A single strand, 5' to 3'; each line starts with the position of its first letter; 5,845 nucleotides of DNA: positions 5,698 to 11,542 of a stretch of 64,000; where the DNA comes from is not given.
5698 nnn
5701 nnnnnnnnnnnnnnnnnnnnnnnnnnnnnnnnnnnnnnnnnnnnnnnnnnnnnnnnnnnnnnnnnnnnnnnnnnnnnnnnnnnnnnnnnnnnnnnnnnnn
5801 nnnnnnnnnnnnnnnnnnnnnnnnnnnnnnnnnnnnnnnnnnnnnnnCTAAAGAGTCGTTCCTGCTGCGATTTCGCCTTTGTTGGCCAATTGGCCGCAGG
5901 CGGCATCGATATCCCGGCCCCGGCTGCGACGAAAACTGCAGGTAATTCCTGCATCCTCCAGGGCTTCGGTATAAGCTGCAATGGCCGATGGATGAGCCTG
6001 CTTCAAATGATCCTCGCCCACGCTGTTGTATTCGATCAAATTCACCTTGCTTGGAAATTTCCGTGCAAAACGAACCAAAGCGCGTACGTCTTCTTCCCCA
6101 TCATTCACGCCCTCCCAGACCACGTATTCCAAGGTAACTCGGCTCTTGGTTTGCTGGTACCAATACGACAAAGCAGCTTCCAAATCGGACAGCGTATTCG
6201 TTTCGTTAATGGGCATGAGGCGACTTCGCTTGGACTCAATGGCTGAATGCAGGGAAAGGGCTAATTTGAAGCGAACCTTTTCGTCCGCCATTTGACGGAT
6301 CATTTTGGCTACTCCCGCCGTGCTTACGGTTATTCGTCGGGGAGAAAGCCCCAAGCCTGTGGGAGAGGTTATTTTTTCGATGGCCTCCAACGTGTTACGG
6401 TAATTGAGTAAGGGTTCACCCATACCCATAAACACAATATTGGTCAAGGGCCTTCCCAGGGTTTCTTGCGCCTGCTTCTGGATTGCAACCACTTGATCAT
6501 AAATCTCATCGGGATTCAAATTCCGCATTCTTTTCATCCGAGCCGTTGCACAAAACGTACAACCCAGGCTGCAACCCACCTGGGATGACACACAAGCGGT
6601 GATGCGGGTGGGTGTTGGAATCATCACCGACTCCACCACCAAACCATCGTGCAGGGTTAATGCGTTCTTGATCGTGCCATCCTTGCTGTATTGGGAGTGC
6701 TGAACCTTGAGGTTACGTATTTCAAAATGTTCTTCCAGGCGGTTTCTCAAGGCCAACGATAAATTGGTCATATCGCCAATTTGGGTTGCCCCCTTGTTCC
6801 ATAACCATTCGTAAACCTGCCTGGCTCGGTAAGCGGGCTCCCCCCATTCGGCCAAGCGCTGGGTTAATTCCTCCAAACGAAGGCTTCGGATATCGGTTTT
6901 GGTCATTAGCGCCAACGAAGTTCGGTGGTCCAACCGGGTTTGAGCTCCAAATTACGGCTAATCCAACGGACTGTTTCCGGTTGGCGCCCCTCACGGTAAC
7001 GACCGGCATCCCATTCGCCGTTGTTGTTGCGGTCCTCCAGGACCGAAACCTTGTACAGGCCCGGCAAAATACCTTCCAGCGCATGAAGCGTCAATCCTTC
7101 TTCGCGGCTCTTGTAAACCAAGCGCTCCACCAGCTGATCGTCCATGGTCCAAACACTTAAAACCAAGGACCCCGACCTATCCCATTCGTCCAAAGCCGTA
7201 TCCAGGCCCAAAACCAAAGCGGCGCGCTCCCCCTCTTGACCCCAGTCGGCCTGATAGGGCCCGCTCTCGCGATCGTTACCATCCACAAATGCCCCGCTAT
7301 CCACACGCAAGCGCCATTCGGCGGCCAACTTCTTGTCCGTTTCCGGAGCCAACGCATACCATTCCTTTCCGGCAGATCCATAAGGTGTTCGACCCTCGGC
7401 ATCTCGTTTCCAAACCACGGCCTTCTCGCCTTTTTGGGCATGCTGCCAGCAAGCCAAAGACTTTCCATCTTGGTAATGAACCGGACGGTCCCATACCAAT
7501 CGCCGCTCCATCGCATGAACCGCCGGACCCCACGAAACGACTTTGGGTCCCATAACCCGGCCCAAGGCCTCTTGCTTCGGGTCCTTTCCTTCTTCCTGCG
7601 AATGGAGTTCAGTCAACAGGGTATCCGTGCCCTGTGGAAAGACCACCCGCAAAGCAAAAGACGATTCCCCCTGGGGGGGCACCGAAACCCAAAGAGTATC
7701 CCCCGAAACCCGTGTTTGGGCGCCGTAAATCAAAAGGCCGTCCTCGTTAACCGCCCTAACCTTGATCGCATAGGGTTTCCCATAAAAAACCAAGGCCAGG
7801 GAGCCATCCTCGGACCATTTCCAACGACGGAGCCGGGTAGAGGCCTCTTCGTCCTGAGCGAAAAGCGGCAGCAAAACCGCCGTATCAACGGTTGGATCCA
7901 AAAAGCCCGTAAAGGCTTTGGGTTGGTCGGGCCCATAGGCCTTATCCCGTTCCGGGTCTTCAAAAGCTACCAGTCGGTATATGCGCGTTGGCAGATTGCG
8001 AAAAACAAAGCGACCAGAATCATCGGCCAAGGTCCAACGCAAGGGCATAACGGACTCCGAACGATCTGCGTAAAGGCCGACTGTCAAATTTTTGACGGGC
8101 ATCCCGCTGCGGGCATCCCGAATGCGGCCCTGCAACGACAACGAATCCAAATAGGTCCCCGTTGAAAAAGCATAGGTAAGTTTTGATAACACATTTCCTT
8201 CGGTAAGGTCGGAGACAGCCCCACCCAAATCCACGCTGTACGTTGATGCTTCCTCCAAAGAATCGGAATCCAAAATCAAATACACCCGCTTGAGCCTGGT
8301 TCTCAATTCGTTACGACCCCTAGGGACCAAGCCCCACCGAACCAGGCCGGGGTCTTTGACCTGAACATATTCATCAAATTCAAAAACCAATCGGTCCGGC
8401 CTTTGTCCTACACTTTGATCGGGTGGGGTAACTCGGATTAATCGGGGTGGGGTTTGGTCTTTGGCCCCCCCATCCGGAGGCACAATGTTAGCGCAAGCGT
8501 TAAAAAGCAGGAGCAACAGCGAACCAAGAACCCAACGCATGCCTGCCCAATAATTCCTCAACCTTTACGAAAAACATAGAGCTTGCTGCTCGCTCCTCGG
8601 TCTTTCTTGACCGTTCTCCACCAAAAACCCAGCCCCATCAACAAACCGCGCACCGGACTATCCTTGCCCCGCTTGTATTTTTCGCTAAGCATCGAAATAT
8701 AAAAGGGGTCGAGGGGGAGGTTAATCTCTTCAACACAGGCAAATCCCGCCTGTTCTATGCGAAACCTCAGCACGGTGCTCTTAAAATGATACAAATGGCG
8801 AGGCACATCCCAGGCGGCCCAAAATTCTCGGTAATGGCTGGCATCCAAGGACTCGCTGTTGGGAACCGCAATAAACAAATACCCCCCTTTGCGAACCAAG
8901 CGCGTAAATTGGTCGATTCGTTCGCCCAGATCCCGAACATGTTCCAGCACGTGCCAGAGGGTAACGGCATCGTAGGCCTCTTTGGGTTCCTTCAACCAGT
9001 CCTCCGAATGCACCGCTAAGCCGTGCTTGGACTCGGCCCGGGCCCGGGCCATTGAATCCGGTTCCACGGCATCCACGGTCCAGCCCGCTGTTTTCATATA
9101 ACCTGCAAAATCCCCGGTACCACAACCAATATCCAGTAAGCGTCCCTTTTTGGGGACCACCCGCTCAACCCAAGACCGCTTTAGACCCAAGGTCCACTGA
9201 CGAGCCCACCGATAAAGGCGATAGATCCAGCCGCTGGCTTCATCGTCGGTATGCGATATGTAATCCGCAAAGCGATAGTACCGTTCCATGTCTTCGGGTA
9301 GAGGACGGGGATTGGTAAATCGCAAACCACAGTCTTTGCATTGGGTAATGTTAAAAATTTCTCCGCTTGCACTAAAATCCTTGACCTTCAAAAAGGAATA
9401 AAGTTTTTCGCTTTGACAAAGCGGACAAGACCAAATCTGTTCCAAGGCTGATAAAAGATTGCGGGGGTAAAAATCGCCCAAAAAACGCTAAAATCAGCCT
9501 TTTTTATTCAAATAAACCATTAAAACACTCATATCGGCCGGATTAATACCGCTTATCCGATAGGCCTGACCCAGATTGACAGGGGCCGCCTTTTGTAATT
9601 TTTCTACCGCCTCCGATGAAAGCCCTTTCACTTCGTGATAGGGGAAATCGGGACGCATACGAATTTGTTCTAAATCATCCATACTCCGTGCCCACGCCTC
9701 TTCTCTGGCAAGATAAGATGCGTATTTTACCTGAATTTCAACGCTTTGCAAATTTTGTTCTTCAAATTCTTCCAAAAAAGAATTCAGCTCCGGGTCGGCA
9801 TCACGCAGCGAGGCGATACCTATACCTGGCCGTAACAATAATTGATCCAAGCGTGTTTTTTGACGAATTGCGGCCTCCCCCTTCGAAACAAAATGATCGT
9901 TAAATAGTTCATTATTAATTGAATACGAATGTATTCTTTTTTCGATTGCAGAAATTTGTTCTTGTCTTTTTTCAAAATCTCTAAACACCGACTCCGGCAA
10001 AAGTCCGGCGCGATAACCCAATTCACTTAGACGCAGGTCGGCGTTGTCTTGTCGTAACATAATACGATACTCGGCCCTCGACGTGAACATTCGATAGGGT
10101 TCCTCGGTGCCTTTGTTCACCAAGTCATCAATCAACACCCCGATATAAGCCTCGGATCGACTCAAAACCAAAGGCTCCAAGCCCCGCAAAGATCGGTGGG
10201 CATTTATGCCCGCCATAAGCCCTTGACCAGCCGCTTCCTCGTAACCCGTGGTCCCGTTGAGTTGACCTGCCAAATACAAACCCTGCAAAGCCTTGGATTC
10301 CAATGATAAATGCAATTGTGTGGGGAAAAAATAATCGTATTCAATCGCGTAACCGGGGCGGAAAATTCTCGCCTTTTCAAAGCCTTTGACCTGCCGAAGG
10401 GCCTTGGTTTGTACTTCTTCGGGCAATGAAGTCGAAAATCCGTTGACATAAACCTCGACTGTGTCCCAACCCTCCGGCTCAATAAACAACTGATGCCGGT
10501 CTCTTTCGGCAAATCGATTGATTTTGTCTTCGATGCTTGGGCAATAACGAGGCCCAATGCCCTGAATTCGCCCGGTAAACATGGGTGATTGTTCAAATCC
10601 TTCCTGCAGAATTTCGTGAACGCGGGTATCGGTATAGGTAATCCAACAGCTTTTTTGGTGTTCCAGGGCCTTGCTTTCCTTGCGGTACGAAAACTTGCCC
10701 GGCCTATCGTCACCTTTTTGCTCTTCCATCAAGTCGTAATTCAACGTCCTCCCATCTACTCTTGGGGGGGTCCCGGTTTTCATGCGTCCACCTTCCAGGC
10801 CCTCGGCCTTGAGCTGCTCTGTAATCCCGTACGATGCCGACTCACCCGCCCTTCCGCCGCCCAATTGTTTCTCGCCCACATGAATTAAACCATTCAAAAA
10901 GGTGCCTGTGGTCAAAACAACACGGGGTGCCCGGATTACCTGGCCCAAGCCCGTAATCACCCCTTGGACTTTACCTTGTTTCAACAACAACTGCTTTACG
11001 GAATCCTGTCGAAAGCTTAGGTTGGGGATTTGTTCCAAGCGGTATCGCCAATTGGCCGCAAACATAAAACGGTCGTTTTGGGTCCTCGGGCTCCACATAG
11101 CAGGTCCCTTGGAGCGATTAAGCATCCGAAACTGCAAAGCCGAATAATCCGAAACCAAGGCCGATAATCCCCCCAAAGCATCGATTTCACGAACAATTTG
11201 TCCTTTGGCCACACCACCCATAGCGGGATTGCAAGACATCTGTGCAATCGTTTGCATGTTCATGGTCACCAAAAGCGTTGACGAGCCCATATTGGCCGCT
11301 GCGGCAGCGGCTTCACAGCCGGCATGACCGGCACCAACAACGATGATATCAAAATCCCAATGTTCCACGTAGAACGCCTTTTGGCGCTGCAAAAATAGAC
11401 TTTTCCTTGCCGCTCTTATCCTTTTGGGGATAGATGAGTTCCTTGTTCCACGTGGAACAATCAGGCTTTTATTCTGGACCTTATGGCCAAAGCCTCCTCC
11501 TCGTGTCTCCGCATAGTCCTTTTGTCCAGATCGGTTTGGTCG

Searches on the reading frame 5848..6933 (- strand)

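Call 10: search_protein_families(library=ncbifam, proteins=[window:5848-6933:-], max_evalue=0.00001)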
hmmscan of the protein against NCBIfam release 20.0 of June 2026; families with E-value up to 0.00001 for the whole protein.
window:5848-6933:- (361 aa): 10 families
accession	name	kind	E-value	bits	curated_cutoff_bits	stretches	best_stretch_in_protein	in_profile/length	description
TIGR00048.1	rRNA_mod_RlmN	equivalog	2.9e-111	371.8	290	1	11-352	5-345/355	dual-specificity RNA methyltransferase RlmN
NF011031.0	PRK14461.1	equivalog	4.3e-87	292.6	601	1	10-353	5-365/372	ribosomal RNA large subunit methyltransferase N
NF008396.0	PRK11194.1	equivalog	1.4e-85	287.4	633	1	11-351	11-355/379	dual-specificity RNA methyltransferase RlmN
NF011040.0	PRK14470.1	equivalog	3.4e-71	240.5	441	1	16-352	2-334/338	ribosomal RNA large subunit methyltransferase N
NF000424.4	CfrAB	exception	3.2e-65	220.7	530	1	21-350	5-337/338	Cfr family 23S rRNA (adenine(2503)-C(8))-methyltransferase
TIGR04432.1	rSAM_Cfr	equivalog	6e-63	213.2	550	1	20-350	6-339/341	Cfr family 23S rRNA (adenine(2503)-C(8))-methyltransferase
NF011024.0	PRK14453.1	equivalog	1.1e-62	212.3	468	1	21-351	9-342/348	23S rRNA (adenine(2503)-C(8))-methyltransferase Cfr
NF011034.0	PRK14464.1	equivalog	2.9e-56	190.7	422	1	18-352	1-329/348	RNA methyltransferase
TIGR02666.1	moaA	equivalog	3.5e-11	42.6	284.05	1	121-328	20-219/336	GTP 3',8-cyclase MoaA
TIGR02493.1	PFLA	equivalog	4.6e-07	29.5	231.75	1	119-311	23-206/235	pyruvate formate-lyase-activating protein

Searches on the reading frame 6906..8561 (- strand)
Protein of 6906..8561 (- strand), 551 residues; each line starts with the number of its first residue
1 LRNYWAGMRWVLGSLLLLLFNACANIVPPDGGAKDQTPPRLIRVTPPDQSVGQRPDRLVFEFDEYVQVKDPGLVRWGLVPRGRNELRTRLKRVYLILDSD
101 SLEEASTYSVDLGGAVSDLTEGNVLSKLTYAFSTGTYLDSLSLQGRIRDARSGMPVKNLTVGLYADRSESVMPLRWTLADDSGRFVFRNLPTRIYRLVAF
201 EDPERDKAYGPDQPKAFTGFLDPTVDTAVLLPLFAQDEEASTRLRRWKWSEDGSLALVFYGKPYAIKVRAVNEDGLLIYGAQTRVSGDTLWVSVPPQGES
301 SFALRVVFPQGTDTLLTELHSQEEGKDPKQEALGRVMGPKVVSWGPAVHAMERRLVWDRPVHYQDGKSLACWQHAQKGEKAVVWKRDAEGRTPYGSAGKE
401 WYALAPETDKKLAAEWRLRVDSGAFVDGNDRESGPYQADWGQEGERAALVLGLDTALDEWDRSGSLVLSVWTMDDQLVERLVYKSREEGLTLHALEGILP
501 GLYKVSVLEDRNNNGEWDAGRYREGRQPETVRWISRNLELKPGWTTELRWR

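Call 10: search_protein_families(library=ncbifam, proteins=[window:6906-8561:-], max_evalue=0.00001)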
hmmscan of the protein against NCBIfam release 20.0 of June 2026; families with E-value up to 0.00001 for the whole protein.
window:6906-8561:- (551 aa): 0 families

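Call 40: search_protein_families(library=pfam, proteins=[window:6906-8561:-], max_evalue=0.00001)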
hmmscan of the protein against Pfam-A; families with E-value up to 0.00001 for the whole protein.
window:6906-8561:- (551 aa): 2 families
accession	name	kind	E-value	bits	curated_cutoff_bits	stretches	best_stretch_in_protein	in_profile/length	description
PF13205.12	Big_5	-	3.8e-07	31.2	23.6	1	35-134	1-105/105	Bacterial Ig-like domain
PF13620.12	CarboxypepD_reg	-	3.8e-06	27.6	32.3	0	142-199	1-54/82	Carboxypeptidase regulatory-like domain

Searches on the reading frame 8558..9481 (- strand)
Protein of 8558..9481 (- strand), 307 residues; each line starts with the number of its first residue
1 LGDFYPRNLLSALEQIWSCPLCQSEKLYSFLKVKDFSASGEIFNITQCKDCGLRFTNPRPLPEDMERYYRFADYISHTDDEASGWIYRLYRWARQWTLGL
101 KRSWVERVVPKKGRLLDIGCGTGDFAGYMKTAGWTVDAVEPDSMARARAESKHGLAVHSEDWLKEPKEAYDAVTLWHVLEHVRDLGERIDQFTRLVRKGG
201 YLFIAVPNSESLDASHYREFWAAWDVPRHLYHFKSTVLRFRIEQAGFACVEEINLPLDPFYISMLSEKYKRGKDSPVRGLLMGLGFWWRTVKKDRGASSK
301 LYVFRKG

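Call 10: search_protein_families(library=ncbifam, proteins=[window:8558-9481:-], max_evalue=0.00001)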
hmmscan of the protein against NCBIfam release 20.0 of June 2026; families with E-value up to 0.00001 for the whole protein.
window:8558-9481:- (307 aa): 3 families
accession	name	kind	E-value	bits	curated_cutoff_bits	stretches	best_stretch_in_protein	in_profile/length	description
TIGR01983.1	UbiG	equivalog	1.1e-11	44.5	102.95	1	112-210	50-157/228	bifunctional 2-polyprenyl-6-hydroxyphenol methylase/3-demethylubiquinol 3-O-methyltransferase UbiG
NF043040.1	corrin_prot_MT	hypoth_equivalog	1.6e-08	34.3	180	1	100-205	30-148/216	corrinoid protein-associated methyltransferase CpaM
NF045667.1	MTase_DVU1556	equivalog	4.5e-08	32.8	155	1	109-205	20-120/213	DVU_1556 family methyltransferase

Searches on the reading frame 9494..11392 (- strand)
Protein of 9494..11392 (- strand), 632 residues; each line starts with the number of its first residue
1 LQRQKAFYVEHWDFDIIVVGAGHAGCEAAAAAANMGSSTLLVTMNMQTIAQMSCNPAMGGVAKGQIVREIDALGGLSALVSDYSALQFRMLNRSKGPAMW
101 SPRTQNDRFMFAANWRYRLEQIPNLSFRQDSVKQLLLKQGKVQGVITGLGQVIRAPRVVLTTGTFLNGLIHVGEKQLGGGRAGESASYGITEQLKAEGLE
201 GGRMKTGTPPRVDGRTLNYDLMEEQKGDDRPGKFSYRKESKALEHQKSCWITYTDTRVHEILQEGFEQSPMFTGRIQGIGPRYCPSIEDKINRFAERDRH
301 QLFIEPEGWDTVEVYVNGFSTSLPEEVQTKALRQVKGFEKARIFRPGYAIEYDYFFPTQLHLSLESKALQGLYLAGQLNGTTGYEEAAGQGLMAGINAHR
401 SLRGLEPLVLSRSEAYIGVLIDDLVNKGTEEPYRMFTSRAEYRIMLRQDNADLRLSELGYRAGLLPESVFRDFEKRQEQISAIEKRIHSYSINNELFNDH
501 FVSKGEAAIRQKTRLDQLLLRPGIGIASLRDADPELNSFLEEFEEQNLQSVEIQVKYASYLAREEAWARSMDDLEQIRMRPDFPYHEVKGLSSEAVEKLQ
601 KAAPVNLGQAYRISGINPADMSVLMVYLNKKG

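Call 10: search_protein_families(library=ncbifam, proteins=[window:9494-11392:-], max_evalue=0.00001)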
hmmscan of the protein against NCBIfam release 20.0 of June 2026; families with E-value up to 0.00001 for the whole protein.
window:9494-11392:- (632 aa): 3 families
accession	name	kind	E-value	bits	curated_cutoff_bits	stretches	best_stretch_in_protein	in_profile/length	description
TIGR00136.1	mnmG_gidA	equivalog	3.4e-241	801.9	524.85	1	14-631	1-615/616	tRNA uridine-5-carboxymethylaminomethyl(34) synthesis enzyme MnmG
NF003739.0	PRK05335.1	equivalog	6e-20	71.4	262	1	317-427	279-389/441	methylenetetrahydrofolate--tRNA-(uracil(54)-C(5))-methyltransferase (FADH(2)-oxidizing) TrmFO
TIGR00137.1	gid_trmFO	equivalog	1.1e-16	60.7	428.65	1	316-428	275-387/433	FADH(2)-oxidizing methylenetetrahydrofolate--tRNA-(uracil(54)-C(5))-methyltransferase TrmFO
